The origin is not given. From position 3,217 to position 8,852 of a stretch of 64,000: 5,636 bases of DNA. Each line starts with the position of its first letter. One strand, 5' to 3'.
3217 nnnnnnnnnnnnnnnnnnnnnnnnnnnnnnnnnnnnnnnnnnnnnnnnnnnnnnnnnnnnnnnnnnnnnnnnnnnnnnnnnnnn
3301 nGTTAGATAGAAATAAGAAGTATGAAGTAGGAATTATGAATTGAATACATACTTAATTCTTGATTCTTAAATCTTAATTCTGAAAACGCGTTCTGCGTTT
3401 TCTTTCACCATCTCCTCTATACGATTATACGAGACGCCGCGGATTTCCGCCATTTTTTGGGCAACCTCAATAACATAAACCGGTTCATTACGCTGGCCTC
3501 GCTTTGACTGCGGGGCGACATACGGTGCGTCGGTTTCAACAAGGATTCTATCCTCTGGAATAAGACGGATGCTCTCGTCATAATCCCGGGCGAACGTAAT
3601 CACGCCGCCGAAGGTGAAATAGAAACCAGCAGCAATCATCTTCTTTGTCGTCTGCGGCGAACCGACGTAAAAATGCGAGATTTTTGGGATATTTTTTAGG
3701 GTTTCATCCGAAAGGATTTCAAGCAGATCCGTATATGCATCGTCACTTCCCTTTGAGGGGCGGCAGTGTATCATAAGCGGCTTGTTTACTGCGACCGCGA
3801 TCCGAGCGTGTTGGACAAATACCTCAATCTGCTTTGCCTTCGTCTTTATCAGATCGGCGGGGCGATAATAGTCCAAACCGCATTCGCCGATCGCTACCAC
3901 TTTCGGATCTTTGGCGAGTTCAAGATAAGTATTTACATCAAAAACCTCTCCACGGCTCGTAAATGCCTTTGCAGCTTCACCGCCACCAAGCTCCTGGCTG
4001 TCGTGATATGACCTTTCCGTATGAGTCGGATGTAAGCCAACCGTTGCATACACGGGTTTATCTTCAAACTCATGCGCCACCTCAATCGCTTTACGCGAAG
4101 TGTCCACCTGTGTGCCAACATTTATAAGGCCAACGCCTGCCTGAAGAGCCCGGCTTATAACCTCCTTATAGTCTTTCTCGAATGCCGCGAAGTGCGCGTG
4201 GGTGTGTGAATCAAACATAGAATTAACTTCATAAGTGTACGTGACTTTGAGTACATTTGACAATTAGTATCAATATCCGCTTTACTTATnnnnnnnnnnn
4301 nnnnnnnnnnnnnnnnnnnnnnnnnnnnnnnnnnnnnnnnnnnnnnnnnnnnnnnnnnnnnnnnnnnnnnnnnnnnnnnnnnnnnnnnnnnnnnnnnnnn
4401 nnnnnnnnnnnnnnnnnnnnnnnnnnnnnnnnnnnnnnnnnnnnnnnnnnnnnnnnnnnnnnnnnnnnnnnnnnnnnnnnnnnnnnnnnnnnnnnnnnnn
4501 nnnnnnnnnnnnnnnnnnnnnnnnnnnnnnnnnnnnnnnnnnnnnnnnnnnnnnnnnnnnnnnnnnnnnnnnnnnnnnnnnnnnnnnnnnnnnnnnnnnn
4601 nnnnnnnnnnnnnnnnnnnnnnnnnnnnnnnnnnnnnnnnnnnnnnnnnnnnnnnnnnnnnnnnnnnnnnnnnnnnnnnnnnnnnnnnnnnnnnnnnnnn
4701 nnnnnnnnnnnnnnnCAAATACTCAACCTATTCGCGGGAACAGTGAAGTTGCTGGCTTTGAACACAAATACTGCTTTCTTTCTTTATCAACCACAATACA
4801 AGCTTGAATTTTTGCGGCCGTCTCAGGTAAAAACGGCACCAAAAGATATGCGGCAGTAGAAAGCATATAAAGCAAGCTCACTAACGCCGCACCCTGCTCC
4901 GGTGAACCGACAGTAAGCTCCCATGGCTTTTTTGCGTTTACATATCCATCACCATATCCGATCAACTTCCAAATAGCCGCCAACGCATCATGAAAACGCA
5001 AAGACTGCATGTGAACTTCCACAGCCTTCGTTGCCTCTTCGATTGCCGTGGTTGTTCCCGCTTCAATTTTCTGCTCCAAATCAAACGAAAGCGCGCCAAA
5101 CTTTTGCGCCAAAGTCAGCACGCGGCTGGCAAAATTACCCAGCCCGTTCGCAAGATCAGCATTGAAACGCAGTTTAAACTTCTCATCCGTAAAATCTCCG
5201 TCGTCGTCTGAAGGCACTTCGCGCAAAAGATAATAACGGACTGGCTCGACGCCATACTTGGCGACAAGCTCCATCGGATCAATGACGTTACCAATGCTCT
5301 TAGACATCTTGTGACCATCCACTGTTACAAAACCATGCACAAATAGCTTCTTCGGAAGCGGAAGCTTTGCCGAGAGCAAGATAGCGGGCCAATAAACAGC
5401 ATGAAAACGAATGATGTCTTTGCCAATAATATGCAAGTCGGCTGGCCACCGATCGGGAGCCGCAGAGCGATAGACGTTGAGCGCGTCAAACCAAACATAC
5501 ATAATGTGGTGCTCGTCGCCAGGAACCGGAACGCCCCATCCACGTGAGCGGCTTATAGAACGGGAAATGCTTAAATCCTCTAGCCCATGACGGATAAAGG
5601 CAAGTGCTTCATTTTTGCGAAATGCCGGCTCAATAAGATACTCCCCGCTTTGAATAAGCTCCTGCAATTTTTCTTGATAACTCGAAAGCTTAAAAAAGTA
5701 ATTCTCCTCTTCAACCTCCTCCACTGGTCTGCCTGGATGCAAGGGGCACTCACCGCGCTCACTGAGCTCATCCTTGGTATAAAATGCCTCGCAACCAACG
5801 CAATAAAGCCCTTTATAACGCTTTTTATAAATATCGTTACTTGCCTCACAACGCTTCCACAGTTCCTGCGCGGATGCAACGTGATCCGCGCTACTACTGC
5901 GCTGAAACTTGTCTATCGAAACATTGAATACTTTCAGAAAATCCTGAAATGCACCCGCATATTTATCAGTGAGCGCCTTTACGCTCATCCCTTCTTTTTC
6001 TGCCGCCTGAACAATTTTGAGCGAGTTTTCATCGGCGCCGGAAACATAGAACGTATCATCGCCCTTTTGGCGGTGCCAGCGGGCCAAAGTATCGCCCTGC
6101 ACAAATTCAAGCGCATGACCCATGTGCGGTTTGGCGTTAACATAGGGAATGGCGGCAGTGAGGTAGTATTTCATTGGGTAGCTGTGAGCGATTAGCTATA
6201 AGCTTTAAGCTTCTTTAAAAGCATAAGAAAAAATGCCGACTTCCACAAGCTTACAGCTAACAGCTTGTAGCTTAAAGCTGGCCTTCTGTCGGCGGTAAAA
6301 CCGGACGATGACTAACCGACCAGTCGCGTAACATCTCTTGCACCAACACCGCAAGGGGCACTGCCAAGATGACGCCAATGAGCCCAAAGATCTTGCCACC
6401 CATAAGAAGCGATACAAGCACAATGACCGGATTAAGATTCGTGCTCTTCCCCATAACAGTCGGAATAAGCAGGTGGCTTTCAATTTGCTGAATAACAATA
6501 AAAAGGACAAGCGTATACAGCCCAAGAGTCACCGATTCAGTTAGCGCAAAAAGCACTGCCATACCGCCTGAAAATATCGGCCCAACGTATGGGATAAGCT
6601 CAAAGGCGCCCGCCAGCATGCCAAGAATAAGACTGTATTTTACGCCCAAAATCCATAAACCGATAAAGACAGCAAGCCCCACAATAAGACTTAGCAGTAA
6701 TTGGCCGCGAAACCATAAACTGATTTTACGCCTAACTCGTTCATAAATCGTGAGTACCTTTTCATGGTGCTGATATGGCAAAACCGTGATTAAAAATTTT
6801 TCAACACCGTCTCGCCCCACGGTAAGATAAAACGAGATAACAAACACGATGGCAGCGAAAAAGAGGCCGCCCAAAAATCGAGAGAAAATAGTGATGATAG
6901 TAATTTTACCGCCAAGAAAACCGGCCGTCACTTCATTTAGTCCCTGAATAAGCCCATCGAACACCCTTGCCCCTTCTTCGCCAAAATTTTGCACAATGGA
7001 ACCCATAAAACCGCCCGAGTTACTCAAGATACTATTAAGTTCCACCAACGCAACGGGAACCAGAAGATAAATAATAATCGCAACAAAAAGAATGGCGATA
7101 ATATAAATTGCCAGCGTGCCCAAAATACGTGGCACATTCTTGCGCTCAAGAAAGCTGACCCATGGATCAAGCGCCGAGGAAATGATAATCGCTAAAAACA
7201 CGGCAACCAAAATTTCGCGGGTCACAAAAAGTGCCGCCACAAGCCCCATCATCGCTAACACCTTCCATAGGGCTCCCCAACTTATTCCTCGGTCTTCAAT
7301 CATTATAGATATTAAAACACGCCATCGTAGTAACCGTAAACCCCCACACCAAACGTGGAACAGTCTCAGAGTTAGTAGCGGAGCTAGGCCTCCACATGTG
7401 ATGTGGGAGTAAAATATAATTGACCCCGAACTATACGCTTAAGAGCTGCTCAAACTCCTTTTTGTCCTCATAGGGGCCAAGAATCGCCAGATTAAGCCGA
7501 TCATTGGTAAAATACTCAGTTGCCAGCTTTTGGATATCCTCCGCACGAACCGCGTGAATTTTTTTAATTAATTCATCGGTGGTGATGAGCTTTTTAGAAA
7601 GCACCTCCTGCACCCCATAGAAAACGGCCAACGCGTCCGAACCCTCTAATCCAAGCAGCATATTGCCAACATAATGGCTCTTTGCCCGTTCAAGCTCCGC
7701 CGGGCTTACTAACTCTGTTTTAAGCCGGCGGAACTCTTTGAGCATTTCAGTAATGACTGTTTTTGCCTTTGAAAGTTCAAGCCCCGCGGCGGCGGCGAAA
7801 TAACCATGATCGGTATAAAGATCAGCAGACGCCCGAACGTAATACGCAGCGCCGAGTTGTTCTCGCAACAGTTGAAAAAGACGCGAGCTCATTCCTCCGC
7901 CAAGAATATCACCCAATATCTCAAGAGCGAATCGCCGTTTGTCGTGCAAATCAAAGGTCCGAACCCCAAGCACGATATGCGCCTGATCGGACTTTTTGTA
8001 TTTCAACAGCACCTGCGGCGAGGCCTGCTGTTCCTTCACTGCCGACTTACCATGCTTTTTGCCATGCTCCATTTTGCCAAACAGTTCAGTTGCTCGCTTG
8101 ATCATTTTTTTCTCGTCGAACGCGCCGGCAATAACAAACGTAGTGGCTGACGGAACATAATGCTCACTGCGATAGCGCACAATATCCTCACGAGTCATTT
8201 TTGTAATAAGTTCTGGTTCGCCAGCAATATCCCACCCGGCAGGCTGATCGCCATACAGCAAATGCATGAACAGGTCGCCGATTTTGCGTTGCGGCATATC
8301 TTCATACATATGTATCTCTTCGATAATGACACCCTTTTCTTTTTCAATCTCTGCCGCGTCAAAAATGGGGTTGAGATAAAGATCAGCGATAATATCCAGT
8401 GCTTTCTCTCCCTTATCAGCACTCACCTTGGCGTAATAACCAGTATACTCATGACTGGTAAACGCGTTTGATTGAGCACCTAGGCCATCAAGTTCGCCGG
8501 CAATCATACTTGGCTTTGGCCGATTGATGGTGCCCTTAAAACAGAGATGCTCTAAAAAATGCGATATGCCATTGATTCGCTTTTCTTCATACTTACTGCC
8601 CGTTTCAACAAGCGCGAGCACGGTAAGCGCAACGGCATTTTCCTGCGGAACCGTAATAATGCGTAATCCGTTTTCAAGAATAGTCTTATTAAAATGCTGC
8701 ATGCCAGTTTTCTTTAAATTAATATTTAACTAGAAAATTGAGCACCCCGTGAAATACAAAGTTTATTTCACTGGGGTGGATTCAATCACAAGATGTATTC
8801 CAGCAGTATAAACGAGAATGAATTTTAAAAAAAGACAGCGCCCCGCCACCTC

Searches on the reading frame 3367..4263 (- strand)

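Call 19: search_protein_families(library=pfam, proteins=[window:3367-4263:-], max_evalue=0.000001)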
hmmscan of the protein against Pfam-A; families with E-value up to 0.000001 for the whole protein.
window:3367-4263:- (298 aa): 1 family
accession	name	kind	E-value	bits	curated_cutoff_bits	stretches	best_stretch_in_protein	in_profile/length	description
PF01026.27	TatD_DNase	-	4.1e-71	239.8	27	1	17-295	1-253/253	TatD related DNase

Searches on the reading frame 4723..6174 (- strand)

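Call 19: search_protein_families(library=pfam, proteins=[window:4723-6174:-], max_evalue=0.000001)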
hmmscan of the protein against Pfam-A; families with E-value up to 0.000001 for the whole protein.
window:4723-6174:- (483 aa): 4 families
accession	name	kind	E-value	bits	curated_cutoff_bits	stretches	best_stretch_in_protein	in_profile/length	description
PF09334.17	tRNA-synt_1g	-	2.1e-95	320.2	20.1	2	154-353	178-391/391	tRNA synthetases class I (M)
PF00133.28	tRNA-synt_1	-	2.2e-26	93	22.7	2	239-318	323-404/414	tRNA synthetases class I (I, L, M and V)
PF01406.26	tRNA-synt_1e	-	3.4e-16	59.9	27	1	12-119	19-125/301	tRNA synthetases class I (C) catalytic domain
PF19303.5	Anticodon_3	-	5.8e-07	29.9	23.5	0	374-464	14-105/152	Anticodon binding domain of methionyl tRNA ligase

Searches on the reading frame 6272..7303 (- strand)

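Call 19: search_protein_families(library=pfam, proteins=[window:6272-7303:-], max_evalue=0.000001)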
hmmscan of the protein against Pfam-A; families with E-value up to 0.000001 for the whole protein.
window:6272-7303:- (343 aa): 1 family
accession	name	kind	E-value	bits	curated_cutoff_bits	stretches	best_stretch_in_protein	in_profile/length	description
PF01594.21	AI-2E_transport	-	1.1e-59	202.7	34.3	1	16-328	7-326/327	AI-2E family transporter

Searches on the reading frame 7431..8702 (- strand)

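Call 19: search_protein_families(library=pfam, proteins=[window:7431-8702:-], max_evalue=0.000001)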
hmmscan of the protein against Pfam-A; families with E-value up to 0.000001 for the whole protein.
window:7431-8702:- (423 aa): 2 families
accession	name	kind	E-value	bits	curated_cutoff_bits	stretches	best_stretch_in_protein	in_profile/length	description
PF05193.26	Peptidase_M16_C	-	2.8e-37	128.8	23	1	168-342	1-179/181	Peptidase M16 inactive domain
PF00675.25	Peptidase_M16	-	1.4e-32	113.1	22.3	1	19-156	6-142/149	Insulinase (Peptidase family M16)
